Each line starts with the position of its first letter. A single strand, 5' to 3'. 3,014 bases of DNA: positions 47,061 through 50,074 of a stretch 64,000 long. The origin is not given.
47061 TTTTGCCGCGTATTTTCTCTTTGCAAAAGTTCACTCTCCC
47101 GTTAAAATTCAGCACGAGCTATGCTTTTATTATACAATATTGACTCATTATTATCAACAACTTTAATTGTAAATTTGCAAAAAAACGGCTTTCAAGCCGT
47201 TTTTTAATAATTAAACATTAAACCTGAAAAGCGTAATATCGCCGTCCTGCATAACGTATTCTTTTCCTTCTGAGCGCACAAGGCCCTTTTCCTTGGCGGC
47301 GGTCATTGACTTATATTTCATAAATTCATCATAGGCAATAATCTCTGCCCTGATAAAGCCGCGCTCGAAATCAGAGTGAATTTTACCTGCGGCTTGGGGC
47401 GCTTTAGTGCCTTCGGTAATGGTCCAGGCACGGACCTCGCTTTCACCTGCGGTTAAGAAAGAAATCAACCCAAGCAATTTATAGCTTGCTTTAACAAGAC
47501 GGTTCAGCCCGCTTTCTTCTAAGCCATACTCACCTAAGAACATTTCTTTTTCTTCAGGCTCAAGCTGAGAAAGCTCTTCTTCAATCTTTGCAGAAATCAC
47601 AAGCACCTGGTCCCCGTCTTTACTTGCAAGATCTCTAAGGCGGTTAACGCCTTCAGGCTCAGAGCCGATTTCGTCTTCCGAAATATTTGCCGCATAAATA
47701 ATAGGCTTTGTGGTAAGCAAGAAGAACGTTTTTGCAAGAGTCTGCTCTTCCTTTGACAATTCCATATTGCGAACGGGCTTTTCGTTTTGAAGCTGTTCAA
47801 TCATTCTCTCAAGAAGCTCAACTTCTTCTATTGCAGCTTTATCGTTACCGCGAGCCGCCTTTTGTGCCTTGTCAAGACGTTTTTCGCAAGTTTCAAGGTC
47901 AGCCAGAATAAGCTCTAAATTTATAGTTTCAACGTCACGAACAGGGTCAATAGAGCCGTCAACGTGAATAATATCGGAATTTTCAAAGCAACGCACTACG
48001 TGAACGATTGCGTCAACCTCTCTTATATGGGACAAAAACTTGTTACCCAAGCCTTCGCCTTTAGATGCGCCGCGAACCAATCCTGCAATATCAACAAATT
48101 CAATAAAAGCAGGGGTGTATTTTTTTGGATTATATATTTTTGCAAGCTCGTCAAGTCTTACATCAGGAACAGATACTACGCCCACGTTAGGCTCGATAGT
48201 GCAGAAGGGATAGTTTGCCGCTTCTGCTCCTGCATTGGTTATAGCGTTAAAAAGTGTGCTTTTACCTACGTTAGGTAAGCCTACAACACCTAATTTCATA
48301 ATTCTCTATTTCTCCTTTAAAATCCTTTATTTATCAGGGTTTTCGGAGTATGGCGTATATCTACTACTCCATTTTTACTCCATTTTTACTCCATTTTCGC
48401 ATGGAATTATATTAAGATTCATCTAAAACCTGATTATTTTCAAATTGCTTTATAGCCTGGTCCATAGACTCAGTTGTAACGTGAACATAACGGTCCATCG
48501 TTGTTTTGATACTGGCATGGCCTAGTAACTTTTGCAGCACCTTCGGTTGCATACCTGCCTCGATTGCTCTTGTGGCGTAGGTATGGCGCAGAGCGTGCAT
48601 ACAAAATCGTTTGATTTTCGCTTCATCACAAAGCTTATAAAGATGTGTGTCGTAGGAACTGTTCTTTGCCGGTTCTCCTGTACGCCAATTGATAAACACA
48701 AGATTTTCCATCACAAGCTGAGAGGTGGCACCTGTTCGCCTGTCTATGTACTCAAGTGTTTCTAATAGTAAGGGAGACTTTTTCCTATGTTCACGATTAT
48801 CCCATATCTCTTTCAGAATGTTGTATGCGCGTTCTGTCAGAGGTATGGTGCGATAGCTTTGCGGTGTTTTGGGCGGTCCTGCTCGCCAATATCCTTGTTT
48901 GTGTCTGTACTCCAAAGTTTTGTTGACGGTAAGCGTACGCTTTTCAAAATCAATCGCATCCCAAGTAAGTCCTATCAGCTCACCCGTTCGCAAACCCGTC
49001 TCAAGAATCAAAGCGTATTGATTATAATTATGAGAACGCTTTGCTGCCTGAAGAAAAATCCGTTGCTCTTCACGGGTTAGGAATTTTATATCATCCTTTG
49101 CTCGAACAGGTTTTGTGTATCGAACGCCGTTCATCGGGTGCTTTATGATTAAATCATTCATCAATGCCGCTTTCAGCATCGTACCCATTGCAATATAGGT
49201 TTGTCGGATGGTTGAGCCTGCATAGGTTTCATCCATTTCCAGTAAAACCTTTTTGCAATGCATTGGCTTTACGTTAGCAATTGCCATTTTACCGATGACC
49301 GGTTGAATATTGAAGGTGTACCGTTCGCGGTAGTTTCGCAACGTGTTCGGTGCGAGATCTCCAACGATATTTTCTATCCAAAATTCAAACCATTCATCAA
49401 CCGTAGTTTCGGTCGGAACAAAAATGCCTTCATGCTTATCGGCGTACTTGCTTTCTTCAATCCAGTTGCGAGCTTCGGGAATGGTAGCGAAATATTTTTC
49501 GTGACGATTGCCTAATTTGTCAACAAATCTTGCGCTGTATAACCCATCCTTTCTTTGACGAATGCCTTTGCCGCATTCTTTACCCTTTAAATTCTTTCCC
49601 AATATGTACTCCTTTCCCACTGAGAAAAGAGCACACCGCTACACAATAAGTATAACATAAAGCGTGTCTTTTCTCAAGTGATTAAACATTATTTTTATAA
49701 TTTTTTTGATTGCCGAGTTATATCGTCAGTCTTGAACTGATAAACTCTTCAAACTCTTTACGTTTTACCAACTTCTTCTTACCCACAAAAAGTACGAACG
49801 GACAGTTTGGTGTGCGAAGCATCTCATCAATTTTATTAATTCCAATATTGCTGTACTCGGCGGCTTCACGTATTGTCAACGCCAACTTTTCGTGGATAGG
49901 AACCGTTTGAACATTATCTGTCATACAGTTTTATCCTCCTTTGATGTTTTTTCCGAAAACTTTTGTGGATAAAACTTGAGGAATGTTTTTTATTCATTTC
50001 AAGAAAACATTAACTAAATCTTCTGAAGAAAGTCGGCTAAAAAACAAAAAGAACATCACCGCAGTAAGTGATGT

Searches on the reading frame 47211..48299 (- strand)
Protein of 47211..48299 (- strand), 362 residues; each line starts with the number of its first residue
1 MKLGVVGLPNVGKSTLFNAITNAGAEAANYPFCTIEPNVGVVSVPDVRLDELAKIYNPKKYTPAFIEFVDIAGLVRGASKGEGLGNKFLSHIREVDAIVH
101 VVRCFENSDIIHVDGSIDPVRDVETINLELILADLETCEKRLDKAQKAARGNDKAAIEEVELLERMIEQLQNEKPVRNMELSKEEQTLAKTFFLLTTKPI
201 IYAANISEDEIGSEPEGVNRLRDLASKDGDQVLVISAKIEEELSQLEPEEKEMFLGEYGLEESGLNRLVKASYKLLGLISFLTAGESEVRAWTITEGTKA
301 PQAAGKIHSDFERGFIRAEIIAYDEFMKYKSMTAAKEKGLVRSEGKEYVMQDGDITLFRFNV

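Call 7: search_protein_families(library=pfam, proteins=[window:47211-48299:-], max_evalue=0.01)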
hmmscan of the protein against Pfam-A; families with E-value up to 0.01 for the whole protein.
window:47211-48299:- (362 aa): 4 families
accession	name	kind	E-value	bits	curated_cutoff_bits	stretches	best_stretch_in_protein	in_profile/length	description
PF06071.19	YchF-GTPase_C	-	1.2e-39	134.8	27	1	278-361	1-84/84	Protein of unknown function (DUF933)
PF01926.29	MMR_HSR1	-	1.4e-23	83.6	21.9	1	3-112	2-91/113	50S ribosome-binding GTPase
PF02421.24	FeoB_N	-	3.6e-09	36.8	27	1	3-56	3-58/156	Ferrous iron transport protein B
PF00350.29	Dynamin_N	-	0.0076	16.7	27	0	4-22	2-20/168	Dynamin family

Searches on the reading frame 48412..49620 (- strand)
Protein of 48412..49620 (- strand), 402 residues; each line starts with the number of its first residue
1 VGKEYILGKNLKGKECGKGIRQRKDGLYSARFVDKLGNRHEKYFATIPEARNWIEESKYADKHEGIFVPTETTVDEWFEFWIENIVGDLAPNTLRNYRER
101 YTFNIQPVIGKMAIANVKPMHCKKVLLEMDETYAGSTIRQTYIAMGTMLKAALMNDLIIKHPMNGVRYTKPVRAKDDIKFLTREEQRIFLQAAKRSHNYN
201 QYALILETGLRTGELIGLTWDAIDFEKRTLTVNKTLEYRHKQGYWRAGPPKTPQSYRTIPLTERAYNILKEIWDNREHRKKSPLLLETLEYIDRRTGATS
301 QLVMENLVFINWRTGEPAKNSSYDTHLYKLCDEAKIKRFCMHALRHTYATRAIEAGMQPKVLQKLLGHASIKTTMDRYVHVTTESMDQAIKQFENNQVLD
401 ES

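Call 7: search_protein_families(library=pfam, proteins=[window:48412-49620:-], max_evalue=0.01)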
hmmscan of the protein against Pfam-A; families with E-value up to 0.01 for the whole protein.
window:48412-49620:- (402 aa): 3 families
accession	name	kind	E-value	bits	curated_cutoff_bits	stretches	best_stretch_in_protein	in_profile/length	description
PF00589.27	Phage_integrase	-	2.3e-29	102.8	27.1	1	180-383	2-170/172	Phage integrase family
PF14659.12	Phage_int_SAM_3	-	5.6e-09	36.5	22.6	1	73-126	1-54/58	Phage integrase, N-terminal SAM-like domain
PF22022.2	Phage_int_M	-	7.5e-06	26.5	27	1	78-165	5-92/96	Phage integrase central domain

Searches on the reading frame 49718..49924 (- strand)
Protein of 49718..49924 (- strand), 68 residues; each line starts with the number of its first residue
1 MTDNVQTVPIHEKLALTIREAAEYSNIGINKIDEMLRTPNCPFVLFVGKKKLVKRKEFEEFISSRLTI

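Call 91: search_protein_families(library=pfam, proteins=[window:49718-49924:-], max_evalue=0.1)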
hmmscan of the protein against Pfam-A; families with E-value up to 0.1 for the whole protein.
window:49718-49924:- (68 aa): 3 families
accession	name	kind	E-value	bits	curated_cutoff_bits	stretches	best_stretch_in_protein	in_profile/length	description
PF09035.16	Tn916-Xis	-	6.5e-32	110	22.9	1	4-68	4-69/69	Excisionase from transposon Tn916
PF12728.13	HTH_17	-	2.5e-05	24.9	27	1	16-65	2-50/51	Helix-turn-helix domain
PF20063.5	DUF6462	-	0.00085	20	27.1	1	17-63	5-49/51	Family of unknown function (DUF6462)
